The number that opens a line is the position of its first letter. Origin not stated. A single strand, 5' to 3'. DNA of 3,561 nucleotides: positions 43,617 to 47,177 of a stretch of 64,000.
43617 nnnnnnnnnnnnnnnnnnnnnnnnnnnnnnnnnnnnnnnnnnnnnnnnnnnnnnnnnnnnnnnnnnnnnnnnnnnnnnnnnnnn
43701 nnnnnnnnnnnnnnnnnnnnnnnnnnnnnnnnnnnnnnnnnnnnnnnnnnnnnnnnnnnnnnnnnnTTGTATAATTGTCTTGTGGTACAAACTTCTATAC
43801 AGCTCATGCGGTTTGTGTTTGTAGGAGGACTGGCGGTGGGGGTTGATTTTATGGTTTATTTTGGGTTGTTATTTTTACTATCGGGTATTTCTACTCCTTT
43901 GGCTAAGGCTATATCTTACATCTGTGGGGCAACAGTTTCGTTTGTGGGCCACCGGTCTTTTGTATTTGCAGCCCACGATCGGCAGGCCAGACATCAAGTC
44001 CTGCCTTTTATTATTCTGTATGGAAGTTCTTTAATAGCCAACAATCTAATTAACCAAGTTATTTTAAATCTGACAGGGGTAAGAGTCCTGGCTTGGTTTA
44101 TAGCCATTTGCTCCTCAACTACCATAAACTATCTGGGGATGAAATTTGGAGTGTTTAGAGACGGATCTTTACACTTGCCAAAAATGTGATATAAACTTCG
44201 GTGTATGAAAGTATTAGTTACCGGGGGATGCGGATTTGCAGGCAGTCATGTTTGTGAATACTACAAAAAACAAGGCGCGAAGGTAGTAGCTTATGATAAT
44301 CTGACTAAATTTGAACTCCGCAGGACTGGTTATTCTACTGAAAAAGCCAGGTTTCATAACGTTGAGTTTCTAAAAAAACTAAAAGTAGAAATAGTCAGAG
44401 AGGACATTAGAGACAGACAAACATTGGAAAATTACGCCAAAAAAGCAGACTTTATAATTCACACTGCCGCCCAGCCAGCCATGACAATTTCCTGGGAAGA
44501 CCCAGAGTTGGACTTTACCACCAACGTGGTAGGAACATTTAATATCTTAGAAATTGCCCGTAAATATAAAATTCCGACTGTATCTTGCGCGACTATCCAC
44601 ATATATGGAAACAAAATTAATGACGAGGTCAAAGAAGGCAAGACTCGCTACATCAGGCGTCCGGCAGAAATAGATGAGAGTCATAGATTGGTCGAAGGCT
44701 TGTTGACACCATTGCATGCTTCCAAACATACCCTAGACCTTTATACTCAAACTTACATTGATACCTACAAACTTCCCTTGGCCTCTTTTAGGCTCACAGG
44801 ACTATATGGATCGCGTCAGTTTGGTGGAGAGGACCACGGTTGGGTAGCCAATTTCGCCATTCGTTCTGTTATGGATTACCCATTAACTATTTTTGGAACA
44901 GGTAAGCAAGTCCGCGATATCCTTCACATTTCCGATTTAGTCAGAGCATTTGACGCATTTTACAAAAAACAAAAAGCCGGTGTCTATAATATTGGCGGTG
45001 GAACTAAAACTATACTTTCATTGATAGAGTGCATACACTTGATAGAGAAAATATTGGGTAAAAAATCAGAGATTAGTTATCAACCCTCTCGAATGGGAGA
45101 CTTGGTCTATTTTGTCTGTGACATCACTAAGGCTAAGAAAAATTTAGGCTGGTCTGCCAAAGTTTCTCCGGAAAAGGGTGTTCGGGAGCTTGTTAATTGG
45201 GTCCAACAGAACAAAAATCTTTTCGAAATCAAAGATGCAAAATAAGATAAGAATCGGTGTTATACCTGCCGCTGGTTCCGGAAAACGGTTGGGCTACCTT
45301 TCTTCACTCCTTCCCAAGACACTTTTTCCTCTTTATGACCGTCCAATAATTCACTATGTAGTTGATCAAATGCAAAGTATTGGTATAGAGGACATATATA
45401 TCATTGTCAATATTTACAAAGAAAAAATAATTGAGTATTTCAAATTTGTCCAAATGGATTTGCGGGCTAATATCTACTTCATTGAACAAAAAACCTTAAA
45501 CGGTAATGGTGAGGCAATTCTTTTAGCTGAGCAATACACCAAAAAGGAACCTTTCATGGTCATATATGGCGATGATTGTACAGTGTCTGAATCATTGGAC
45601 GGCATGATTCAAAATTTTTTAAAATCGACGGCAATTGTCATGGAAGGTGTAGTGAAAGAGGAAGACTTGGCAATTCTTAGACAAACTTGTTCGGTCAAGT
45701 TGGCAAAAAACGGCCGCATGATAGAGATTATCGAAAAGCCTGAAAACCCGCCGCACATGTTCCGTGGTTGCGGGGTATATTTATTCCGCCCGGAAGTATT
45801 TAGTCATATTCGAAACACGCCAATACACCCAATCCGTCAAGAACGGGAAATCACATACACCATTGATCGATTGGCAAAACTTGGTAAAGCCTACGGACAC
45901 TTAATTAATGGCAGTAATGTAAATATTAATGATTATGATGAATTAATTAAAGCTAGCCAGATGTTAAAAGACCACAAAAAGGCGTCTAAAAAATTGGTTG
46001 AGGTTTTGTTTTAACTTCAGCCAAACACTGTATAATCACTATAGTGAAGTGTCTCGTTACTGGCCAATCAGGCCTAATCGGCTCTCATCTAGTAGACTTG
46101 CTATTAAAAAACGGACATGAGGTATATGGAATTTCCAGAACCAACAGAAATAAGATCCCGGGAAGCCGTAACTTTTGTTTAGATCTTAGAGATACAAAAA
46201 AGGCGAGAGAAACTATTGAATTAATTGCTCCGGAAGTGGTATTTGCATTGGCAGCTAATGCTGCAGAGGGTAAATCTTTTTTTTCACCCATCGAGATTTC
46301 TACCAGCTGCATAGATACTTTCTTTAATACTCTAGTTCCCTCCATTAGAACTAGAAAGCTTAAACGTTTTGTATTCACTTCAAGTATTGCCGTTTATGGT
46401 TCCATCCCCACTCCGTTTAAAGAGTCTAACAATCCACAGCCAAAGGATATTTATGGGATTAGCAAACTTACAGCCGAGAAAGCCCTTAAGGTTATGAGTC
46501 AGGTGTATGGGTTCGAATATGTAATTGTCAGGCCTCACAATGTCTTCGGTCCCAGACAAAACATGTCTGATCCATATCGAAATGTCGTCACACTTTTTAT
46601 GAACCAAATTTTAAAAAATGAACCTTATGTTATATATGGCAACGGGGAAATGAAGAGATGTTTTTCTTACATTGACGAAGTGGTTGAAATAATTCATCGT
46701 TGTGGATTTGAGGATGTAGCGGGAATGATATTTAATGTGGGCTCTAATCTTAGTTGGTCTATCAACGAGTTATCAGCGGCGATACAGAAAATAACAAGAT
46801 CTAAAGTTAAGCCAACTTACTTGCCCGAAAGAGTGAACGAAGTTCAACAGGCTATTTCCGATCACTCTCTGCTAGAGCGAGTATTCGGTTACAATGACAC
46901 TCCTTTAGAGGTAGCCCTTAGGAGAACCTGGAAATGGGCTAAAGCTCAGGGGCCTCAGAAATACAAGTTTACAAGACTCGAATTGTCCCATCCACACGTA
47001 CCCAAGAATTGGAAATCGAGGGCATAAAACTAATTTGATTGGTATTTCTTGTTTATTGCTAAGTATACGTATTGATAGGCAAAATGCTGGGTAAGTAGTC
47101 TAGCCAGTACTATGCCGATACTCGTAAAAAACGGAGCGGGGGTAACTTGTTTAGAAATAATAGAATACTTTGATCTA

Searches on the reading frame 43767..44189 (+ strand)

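Call 78: search_protein_families(library=pfam, proteins=[window:43767-44189:+], max_evalue=0.01)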
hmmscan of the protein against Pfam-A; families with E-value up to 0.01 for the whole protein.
window:43767-44189:+ (140 aa): 1 family
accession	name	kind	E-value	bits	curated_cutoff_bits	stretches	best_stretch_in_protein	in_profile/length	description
PF04138.20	GtrA_DPMS_TM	-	2.9e-19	69.8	26.1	1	15-130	1-117/117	GtrA/DPMS, transmembrane domain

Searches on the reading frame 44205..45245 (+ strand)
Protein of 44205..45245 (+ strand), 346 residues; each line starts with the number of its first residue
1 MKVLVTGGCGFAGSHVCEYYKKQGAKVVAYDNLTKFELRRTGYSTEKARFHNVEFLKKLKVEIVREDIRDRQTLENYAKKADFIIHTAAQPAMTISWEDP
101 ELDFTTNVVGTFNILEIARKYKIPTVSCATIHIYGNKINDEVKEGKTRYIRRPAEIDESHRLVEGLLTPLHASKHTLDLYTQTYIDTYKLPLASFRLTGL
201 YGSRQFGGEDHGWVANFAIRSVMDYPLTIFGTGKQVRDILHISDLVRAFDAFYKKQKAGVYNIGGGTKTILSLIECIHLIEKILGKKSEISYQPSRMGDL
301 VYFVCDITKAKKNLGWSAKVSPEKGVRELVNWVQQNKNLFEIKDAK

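Call 9: search_protein_families(library=pfam, proteins=[window:44205-45245:+], max_evalue=0.001)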
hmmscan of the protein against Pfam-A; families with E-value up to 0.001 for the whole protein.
window:44205-45245:+ (346 aa): 7 families
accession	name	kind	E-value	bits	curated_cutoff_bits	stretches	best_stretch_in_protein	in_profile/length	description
PF01370.27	Epimerase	-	1.7e-40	139.4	20.9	1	3-264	1-240/240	NAD dependent epimerase/dehydratase family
PF16363.11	GDP_Man_Dehyd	-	2.2e-36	126.4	27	1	4-328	1-331/332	GDP-mannose 4,6 dehydratase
PF01073.25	3Beta_HSD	-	5.5e-11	42.4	22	1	4-146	1-133/280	3-beta hydroxysteroid dehydrogenase/isomerase family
PF02719.21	Polysacc_synt_2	-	3.3e-10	40.1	20.2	1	3-126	1-123/293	Polysaccharide biosynthesis protein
PF04321.23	RmlD_sub_bind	-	4.2e-07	29.8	27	1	1-134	1-105/287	RmlD substrate binding domain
PF05368.20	NmrA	-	8.8e-05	22.7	27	1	2-89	4-78/298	NmrA-like family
PF07993.18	NAD_binding_4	-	9.6e-05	22.1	20.1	1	71-217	79-219/258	Male sterility protein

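Call 13: search_protein_families(library=ncbifam, proteins=[window:44205-45245:+], max_evalue=1e-10)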
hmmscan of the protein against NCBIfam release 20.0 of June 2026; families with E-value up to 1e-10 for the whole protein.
window:44205-45245:+ (346 aa): 13 families
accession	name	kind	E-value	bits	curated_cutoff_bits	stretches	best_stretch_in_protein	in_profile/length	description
TIGR01181.1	dTDP_gluc_dehyt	equivalog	8.4e-46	156.5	365.1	1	2-339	1-317/321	dTDP-glucose 4,6-dehydratase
TIGR01179.1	galE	equivalog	7.1e-36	123.7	262.3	1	2-338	1-330/332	UDP-glucose 4-epimerase GalE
TIGR04180.1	EDH_00030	hypoth_equivalog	1.4e-27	96.5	475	1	3-320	1-296/297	NAD-dependent 4,6-dehydratase LegB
NF007490.0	PRK10084.1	subfamily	1.4e-26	93.4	649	1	1-340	1-341/361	dTDP-glucose 4,6-dehydratase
TIGR02622.1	CDP_4_6_dhtase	equivalog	3.5e-26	92.2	278.45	1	2-335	6-332/352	CDP-glucose 4,6-dehydratase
NF007956.0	PRK10675.1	subfamily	1.4e-23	83.6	394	1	1-337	1-333/338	UDP-glucose 4-epimerase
NF007582.0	PRK10217.1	equivalog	5.7e-23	81.6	698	1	2-339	3-337/355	dTDP-glucose 4,6-dehydratase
TIGR02197.1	heptose_epim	equivalog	3.9e-21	75.5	274.6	1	3-335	1-315/316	ADP-glyceromanno-heptose 6-epimerase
TIGR03466.1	HpnA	hypoth_equivalog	1.7e-16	60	367.65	1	1-135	1-118/327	hopanoid-associated sugar epimerase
NF011728.1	PRK15181.1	equivalog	4.3e-15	55.6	760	1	3-334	18-338/348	Vi polysaccharide biosynthesis UDP-N-acetylglucosaminuronic acid C-4 epimerase TviC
NF042422.1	oxyalk_red_OleD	equivalog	1e-14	54.7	580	1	1-124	1-103/329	2-alkyl-3-oxoalkanoate reductase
NF041015.1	UDPsulfquin_syn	equivalog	2.8e-12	46.3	575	0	214-326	239-356/384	UDP-sulfoquinovose synthase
NF042423.1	oxyalk_red_Shew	equivalog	1.5e-11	44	580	0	2-126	10-113/331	2-alkyl-3-oxoalkanoate reductase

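Call 41: search_solved_structures(query=window:44205-45245:+, max_evalue=1e-15, show_alignments=1)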
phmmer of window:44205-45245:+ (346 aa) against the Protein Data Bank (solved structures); distinct sequences matched with E-value up to 1e-15: 63 (the best 60 are shown).
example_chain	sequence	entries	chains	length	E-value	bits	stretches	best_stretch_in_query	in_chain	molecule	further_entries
9rl0_E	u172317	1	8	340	1.6e-54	188.1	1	1-334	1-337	CDP-tyvelose 2-epimerase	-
1orr_A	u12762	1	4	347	2.3e-47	164.6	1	2-334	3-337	CDP-tyvelose-2-epimerase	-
4zrm_A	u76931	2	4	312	3.9e-35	124.4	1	1-333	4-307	UDP-glucose 4-epimerase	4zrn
2hun_A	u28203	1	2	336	8e-30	107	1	1-337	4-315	336aa long hypothetical dTDP-glucose 4,6-dehydratase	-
6bi4_A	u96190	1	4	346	1.5e-29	106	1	1-338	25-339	dTDP-glucose 4,6-dehydratase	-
2p5u_A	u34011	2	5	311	3.4e-29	104.9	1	1-331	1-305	UDP-glucose 4-epimerase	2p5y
6bwl_A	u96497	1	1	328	3.1e-26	95.1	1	1-336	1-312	Pal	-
6pmh_A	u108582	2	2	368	8e-26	93.8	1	3-340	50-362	UDP-glucose 4-epimerase related protein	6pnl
8du1_A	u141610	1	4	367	4.3e-25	91.4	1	3-341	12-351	dTDP-glucose 4,6-dehydratase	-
6zlj_A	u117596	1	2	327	6.2e-25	90.9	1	1-335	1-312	Epimerase domain-containing protein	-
6zl6_A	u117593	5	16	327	7.5e-25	90.6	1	1-335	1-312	Epimerase domain-containing protein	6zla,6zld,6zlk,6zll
1g1a_A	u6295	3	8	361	1.5e-23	86.3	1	1-337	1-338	DTDP-D-GLUCOSE 4,6-DEHYDRATASE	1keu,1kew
1kep_A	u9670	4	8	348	2.1e-23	85.8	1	3-341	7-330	dTDP-D-glucose 4,6-dehydratase | DTDP-GLUCOSE 4,6-DEHYDRATASE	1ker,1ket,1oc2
7ys8_A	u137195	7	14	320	1.7e-22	82.9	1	1-334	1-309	UDP-glucose 4-epimerase | UDP-glucose 4-epimerase along with EC 5.1.3.2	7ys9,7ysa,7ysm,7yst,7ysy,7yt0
4m55_A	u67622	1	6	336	4e-22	81.7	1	2-334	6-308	UDP-glucuronic acid decarboxylase 1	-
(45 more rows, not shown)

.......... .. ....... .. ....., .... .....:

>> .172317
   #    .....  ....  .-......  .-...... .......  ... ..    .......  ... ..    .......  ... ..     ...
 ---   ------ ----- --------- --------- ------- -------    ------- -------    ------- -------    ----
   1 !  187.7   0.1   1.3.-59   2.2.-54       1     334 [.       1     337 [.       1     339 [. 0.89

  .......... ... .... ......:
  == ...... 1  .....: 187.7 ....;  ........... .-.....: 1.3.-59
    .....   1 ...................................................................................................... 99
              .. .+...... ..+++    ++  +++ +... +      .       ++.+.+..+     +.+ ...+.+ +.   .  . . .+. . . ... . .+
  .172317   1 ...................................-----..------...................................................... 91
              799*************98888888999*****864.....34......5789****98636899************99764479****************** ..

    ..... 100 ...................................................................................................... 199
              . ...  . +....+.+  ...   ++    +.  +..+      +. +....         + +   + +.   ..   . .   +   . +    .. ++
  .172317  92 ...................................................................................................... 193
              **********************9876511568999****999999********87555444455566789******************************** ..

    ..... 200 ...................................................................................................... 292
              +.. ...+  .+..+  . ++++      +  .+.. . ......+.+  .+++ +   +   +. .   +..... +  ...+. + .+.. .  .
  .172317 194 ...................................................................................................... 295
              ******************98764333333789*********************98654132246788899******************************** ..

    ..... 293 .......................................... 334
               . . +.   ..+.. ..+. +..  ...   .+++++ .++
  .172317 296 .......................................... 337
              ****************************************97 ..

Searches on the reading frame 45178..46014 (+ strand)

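Call 9: search_protein_families(library=pfam, proteins=[window:45178-46014:+], max_evalue=0.001)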
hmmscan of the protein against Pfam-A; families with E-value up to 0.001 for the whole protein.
window:45178-46014:+ (278 aa): 3 families
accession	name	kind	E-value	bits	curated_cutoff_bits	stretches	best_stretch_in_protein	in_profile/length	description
PF00483.29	NTP_transferase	-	2.1e-23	83.6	21.2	1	27-244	2-221/245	Nucleotidyl transferase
PF12804.13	NTP_transf_3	-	1.3e-08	35.6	27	1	27-151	1-115/160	MobA-like NTP transferase domain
PF01128.25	IspD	-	0.00047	20.4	27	1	28-83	4-57/221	2-C-methyl-D-erythritol 4-phosphate cytidylyltransferase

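Call 13: search_protein_families(library=ncbifam, proteins=[window:45178-46014:+], max_evalue=1e-10)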
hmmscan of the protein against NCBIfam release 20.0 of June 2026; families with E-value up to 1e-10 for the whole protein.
window:45178-46014:+ (278 aa): 11 families
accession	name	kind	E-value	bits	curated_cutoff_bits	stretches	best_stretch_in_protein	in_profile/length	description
TIGR03992.1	Arch_glmU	subfamily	2.3e-35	122.2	292.1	1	28-265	4-229/393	bifunctional sugar-1-phosphate nucleotidylyltransferase/acetyltransferase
TIGR01208.1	rmlA_long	equivalog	3e-32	111.9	320.25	1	27-268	2-239/353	glucose-1-phosphate thymidylyltransferase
TIGR01099.1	galU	equivalog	3.1e-30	105.6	326.8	2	95-259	92-261/261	UTP--glucose-1-phosphate uridylyltransferase GalU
NF041313.1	UDPGP_AglF_Halo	equivalog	1.5e-28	99.9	400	1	27-261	3-232/234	UTP--glucose-1-phosphate uridylyltransferase AglF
NF041173.1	Sug_nt_acttase_Thmprot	equivalog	3.6e-24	85.5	600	1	28-268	4-232/405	bifunctional sugar-1-phosphate nucleotidylyltransferase/acetyltransferase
TIGR01207.1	rmlA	equivalog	1.5e-18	66.9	360.65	1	27-263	2-236/286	glucose-1-phosphate thymidylyltransferase RfbA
NF012024.0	PRK15480.1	equivalog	2.4e-14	53.1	588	1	23-231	2-205/292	glucose-1-phosphate thymidylyltransferase RfbA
NF052502.1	man1P_GTase_Rv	exception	3.1e-13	49.3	440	1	28-260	4-227/352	mannose-1-phosphate guanylyltransferase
TIGR01173.1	glmU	equivalog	4.8e-13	48.7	366.85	1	28-150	4-120/452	bifunctional UDP-N-acetylglucosamine diphosphorylase/glucosamine-1-phosphate N-acetyltransferase GlmU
NF009928.0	PRK13389.1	equivalog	2.2e-12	46.7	548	0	19-89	3-73/302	UTP--glucose-1-phosphate uridylyltransferase GalU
NF010933.0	PRK14353.1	equivalog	4.3e-11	42.1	505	1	23-168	4-145/453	bifunctional UDP-N-acetylglucosamine diphosphorylase/glucosamine-1-phosphate N-acetyltransferase GlmU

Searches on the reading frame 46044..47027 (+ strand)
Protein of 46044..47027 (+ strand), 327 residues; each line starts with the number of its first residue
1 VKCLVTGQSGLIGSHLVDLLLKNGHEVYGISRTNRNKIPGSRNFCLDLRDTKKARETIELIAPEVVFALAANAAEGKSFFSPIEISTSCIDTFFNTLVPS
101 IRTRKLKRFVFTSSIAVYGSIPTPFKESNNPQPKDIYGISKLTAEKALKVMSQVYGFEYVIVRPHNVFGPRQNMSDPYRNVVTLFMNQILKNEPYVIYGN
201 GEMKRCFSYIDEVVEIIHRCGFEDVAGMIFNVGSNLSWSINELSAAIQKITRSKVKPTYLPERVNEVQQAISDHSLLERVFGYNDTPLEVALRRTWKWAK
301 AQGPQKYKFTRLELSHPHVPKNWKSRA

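Call 9: search_protein_families(library=pfam, proteins=[window:46044-47027:+], max_evalue=0.001)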
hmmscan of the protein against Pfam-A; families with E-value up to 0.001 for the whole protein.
window:46044-47027:+ (327 aa): 7 families
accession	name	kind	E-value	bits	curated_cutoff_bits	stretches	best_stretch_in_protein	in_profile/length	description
PF01370.27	Epimerase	-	5.7e-44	150.8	20.9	1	4-233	2-240/240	NAD dependent epimerase/dehydratase family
PF16363.11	GDP_Man_Dehyd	-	8.6e-36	124.5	27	1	4-284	1-320/332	GDP-mannose 4,6 dehydratase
PF04321.23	RmlD_sub_bind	-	4.5e-14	52.6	27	1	1-172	1-156/287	RmlD substrate binding domain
PF13460.12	NAD_binding_10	-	4.3e-12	46.7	27.2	1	9-165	3-144/184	NAD(P)H-binding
PF02719.21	Polysacc_synt_2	-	4.8e-09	36.3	20.2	1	132-256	133-252/293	Polysaccharide biosynthesis protein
PF01073.25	3Beta_HSD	-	3.4e-07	30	22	1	4-213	1-221/280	3-beta hydroxysteroid dehydrogenase/isomerase family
PF07993.18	NAD_binding_4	-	7.2e-07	29.1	20.1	0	126-213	166-254/258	Male sterility protein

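Call 13: search_protein_families(library=ncbifam, proteins=[window:46044-47027:+], max_evalue=1e-10)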
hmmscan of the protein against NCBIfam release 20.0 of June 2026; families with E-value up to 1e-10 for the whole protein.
window:46044-47027:+ (327 aa): 11 families
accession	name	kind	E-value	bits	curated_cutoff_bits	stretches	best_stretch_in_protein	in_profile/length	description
TIGR01179.1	galE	equivalog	6e-31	107.5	262.3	1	3-173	2-182/332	UDP-glucose 4-epimerase GalE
TIGR04180.1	EDH_00030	hypoth_equivalog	1.2e-30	106.6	475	1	4-284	2-293/297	NAD-dependent 4,6-dehydratase LegB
TIGR01181.1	dTDP_gluc_dehyt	equivalog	8.6e-22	77.6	365.1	1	2-300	1-312/321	dTDP-glucose 4,6-dehydratase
TIGR02197.1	heptose_epim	equivalog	3.3e-21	75.8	274.6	1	4-269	2-280/316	ADP-glyceromanno-heptose 6-epimerase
NF011728.1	PRK15181.1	equivalog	7.4e-21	74.5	760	1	65-299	93-337/348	Vi polysaccharide biosynthesis UDP-N-acetylglucosaminuronic acid C-4 epimerase TviC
TIGR03466.1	HpnA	hypoth_equivalog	7.2e-16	58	367.65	1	1-188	1-191/327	hopanoid-associated sugar epimerase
NF008360.0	PRK11150.1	equivalog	5.5e-15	55.4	452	1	108-278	110-282/310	ADP-glyceromanno-heptose 6-epimerase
NF008872.0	PRK11908.1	equivalog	9.4e-15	54.5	294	1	1-253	2-273/349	bifunctional UDP-4-keto-pentose/UDP-xylose synthase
NF007956.0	PRK10675.1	subfamily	1.2e-14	54.2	394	1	1-307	1-336/338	UDP-glucose 4-epimerase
NF047922.1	GDPFucSynFcl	equivalog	5.9e-13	48.9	500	1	3-298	5-300/308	GDP-L-fucose synthase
NF005998.1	PRK08125.1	equivalog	3e-12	45.7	777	1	2-250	317-584/649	bifunctional UDP-4-amino-4-deoxy-L-arabinose formyltransferase/UDP-glucuronic acid oxidase ArnA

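Call 42: search_solved_structures(query=window:46044-47027:+, max_evalue=1e-15, show_alignments=1)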
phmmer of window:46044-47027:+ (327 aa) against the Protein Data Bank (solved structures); distinct sequences matched with E-value up to 1e-15: 36.
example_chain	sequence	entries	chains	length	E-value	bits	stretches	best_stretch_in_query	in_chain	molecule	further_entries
6dnt_A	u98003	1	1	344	2.9e-40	141.8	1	3-300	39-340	NAD-dependent epimerase/dehydratase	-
4zrm_A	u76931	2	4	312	1.9e-38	135.8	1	1-296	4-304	UDP-glucose 4-epimerase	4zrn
7ys8_A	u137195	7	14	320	1.7e-30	109.7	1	1-298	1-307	UDP-glucose 4-epimerase | UDP-glucose 4-epimerase along with EC 5.1.3.2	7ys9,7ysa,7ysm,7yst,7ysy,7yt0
6wjb_A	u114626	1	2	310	5.9e-29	104.6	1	2-283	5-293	NAD-dependent epimerase/dehydratase family protein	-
6wj9_A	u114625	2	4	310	5.6e-28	101.4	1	2-283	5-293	NAD-dependent epimerase/dehydratase family protein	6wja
2pk3_A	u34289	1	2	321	1.8e-23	86.6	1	1-291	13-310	GDP-6-deoxy-D-lyxo-4-hexulose reductase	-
2p5u_A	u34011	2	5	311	5.4e-23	85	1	1-271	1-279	UDP-glucose 4-epimerase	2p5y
1sb8_A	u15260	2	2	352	3.9e-22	82.2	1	4-296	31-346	wbpP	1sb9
6zl6_A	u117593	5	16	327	3.6e-21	79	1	1-286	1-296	Epimerase domain-containing protein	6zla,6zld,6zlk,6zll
3ru7_A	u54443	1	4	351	7.4e-21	78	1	4-247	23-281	WbgU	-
3ru9_A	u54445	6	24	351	7.5e-21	78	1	4-247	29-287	WbgU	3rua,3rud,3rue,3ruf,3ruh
3ruc_A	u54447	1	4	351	7.6e-21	78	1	4-247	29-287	WbgU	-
3lu1_A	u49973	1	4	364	8.1e-21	77.9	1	4-247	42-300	WbgU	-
2c59_A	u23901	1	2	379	1.2e-20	77.3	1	2-304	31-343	GDP-MANNOSE-3', 5'-EPIMERASE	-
6zlj_A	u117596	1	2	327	1.3e-20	77.2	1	1-286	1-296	Epimerase domain-containing protein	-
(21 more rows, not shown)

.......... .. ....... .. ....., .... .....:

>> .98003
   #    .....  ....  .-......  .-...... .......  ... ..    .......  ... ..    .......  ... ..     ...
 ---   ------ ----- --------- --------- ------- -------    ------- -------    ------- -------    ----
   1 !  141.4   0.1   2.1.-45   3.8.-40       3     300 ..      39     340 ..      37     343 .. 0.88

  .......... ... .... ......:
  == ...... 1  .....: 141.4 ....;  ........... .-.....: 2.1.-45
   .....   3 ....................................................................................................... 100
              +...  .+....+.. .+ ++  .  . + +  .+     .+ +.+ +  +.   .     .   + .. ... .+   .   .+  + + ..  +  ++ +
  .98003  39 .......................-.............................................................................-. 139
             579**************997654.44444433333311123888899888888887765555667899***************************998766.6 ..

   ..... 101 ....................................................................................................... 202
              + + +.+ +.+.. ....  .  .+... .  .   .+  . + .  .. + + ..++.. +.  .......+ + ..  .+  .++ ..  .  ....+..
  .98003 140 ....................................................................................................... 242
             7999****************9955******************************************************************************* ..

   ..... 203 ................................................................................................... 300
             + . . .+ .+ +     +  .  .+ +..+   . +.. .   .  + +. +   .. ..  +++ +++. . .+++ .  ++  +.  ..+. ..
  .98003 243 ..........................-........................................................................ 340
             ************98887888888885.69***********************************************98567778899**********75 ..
